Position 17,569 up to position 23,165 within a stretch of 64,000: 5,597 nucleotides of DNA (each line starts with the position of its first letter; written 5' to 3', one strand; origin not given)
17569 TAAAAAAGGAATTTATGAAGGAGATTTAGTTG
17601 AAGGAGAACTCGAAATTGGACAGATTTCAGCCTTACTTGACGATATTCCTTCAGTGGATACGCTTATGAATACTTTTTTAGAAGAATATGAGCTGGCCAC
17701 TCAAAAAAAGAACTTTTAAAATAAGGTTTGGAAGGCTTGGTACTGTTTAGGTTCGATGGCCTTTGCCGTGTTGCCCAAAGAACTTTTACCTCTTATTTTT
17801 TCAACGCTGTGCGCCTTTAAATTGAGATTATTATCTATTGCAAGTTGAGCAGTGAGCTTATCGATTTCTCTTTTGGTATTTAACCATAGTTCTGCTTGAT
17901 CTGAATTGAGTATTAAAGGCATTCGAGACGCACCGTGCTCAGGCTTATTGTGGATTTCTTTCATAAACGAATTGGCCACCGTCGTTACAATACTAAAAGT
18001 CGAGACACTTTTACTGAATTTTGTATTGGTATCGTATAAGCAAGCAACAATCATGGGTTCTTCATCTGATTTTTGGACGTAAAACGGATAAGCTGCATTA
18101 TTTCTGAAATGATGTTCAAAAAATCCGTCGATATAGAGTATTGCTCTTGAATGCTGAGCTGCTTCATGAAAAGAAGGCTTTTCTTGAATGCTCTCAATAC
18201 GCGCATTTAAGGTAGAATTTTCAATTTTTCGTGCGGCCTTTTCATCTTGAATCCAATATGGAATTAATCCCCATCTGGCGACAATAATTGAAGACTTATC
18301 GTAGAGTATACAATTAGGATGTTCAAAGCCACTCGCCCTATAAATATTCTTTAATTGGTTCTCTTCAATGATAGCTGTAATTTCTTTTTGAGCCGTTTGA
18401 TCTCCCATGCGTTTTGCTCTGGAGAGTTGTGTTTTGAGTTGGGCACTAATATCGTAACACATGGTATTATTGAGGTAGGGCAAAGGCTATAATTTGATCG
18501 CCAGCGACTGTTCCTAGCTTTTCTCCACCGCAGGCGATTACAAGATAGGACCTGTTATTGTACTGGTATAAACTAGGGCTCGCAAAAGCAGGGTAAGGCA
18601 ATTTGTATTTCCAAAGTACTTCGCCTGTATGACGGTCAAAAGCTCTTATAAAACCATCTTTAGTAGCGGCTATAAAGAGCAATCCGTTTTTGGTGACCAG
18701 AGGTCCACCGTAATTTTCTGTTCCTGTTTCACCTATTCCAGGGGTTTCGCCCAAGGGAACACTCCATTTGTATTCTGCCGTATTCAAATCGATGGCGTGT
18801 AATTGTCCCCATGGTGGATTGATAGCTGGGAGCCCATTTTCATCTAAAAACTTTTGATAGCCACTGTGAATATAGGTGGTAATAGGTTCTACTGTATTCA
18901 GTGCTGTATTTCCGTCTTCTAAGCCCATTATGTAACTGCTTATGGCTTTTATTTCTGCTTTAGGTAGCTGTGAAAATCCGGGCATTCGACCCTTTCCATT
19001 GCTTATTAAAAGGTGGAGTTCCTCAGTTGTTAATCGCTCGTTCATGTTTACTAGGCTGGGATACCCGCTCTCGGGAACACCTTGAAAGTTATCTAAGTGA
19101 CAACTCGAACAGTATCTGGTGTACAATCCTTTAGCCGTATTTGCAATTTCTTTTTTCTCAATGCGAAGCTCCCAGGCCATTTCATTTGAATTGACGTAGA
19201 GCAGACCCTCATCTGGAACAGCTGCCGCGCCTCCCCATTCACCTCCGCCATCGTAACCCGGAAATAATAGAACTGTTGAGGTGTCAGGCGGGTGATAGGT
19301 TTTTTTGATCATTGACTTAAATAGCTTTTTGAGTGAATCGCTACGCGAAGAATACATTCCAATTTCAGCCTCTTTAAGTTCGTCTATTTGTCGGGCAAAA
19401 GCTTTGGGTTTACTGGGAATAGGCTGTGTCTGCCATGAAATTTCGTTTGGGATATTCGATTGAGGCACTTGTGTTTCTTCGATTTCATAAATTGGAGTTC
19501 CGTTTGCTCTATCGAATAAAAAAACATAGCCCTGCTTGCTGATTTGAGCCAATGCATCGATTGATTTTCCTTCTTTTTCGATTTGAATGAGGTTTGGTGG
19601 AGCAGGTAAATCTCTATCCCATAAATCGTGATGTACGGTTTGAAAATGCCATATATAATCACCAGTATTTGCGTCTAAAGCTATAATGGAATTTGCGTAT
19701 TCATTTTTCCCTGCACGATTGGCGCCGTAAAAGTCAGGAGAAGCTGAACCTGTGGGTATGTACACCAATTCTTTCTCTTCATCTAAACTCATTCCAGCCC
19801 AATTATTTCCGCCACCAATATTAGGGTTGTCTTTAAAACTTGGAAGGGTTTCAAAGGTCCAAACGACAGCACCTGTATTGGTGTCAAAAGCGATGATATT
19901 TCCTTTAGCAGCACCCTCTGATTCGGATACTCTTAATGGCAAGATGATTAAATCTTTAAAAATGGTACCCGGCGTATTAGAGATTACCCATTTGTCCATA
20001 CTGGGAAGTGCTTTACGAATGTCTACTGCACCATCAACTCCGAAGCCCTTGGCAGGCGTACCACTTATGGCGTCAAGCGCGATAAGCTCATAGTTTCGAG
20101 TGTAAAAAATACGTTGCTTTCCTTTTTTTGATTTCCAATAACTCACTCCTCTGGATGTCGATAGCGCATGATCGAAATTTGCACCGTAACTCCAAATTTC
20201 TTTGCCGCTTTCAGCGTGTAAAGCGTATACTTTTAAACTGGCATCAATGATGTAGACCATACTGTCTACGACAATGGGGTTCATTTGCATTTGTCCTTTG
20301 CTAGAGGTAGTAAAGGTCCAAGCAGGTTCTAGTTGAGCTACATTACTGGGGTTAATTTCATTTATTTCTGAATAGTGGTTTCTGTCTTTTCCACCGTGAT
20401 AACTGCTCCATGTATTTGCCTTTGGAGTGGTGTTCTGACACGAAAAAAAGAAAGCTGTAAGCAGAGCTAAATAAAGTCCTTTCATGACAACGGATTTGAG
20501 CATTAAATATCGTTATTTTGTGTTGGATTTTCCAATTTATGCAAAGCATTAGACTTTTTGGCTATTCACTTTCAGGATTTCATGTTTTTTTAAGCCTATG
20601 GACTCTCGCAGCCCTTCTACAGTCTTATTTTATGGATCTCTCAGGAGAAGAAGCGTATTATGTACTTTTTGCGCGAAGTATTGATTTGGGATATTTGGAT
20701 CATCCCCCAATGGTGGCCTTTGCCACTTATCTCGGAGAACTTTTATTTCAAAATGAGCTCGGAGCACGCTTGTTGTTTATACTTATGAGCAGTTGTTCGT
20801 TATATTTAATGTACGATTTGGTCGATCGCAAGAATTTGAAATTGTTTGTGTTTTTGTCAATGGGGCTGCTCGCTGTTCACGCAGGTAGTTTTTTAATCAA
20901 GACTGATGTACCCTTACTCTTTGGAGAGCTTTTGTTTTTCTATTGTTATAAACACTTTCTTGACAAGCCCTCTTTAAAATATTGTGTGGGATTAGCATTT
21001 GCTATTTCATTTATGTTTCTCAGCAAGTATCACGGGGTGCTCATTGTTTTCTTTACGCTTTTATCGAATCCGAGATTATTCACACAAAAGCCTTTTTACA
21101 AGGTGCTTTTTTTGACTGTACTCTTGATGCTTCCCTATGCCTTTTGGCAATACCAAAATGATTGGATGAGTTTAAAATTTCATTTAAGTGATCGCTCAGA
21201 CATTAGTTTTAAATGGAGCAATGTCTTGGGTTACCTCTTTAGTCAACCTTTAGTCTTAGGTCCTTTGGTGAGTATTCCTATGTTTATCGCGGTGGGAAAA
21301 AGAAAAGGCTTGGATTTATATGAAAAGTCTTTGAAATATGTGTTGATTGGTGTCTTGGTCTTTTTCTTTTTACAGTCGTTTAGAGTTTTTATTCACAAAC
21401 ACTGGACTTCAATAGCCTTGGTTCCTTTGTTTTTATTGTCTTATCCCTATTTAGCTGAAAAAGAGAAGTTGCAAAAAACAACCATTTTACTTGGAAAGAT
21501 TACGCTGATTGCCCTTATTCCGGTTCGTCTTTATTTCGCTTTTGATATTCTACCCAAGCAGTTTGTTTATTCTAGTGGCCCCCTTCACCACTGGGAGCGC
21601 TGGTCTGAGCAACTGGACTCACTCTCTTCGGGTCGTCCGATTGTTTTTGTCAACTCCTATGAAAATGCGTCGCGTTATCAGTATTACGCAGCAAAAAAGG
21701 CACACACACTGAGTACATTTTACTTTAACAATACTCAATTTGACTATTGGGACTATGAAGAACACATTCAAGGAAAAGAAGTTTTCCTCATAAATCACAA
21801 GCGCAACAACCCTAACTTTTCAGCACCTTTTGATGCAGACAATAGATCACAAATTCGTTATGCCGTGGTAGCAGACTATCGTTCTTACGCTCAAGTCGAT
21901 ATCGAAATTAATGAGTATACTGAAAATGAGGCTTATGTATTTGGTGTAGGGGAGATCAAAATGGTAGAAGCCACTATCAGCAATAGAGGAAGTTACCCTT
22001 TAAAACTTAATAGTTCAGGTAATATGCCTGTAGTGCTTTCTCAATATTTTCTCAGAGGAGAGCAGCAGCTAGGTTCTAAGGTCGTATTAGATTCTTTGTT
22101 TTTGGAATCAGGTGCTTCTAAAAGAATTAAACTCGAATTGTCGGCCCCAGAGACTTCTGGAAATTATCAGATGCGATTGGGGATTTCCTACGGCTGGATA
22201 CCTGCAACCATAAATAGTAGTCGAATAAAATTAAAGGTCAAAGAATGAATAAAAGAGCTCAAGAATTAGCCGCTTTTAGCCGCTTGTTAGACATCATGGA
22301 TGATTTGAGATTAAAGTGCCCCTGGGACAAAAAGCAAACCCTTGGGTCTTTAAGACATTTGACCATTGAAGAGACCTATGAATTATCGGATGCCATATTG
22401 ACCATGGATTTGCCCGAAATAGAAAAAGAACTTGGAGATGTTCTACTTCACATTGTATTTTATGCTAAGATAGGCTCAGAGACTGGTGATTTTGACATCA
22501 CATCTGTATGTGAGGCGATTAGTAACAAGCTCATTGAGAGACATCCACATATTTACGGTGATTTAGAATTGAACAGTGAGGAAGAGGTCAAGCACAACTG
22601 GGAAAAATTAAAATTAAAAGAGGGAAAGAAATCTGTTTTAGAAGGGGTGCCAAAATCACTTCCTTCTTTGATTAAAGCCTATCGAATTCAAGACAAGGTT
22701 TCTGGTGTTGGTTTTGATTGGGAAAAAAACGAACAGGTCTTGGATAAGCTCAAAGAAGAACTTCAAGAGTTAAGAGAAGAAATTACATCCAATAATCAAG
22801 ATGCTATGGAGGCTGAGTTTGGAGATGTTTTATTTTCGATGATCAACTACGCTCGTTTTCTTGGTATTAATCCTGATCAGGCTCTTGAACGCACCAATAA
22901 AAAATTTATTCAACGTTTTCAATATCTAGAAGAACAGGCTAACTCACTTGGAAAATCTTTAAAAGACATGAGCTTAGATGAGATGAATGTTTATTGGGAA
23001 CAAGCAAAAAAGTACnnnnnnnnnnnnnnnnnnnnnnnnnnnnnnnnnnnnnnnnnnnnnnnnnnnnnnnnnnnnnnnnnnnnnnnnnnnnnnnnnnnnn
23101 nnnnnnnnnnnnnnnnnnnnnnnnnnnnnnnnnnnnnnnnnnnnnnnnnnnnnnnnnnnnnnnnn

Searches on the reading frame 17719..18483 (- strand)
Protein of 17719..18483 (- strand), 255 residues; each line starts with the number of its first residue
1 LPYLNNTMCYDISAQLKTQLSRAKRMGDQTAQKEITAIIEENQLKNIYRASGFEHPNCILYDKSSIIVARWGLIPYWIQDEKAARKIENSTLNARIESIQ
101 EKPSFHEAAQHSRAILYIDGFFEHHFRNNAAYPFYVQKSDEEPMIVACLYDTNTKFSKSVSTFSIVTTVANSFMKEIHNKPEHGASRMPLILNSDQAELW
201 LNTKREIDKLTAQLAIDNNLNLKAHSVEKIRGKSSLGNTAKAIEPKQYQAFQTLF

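Call 9: search_protein_families(library=pfam, proteins=[window:17719-18483:-], max_evalue=0.001)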
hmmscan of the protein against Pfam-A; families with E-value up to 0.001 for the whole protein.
window:17719-18483:- (255 aa): 1 family
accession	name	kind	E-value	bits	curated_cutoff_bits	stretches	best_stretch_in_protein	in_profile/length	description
PF02586.19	SRAP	-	1.6e-38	132.8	27.1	1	43-229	49-209/214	SOS response associated peptidase (SRAP)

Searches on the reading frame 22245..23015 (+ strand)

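Call 9: search_protein_families(library=pfam, proteins=[window:22245-23015:+], max_evalue=0.001)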
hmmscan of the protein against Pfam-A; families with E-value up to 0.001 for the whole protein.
window:22245-23015:+ (257 aa): 2 families
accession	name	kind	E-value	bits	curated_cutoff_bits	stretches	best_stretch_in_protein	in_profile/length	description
PF03819.22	MazG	-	5.8e-39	132.7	22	2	31-103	1-73/74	MazG nucleotide pyrophosphohydrolase domain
PF01503.22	PRA-PH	-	4.9e-07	30.5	21.3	0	160-218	25-83/86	Phosphoribosyl-ATP pyrophosphohydrolase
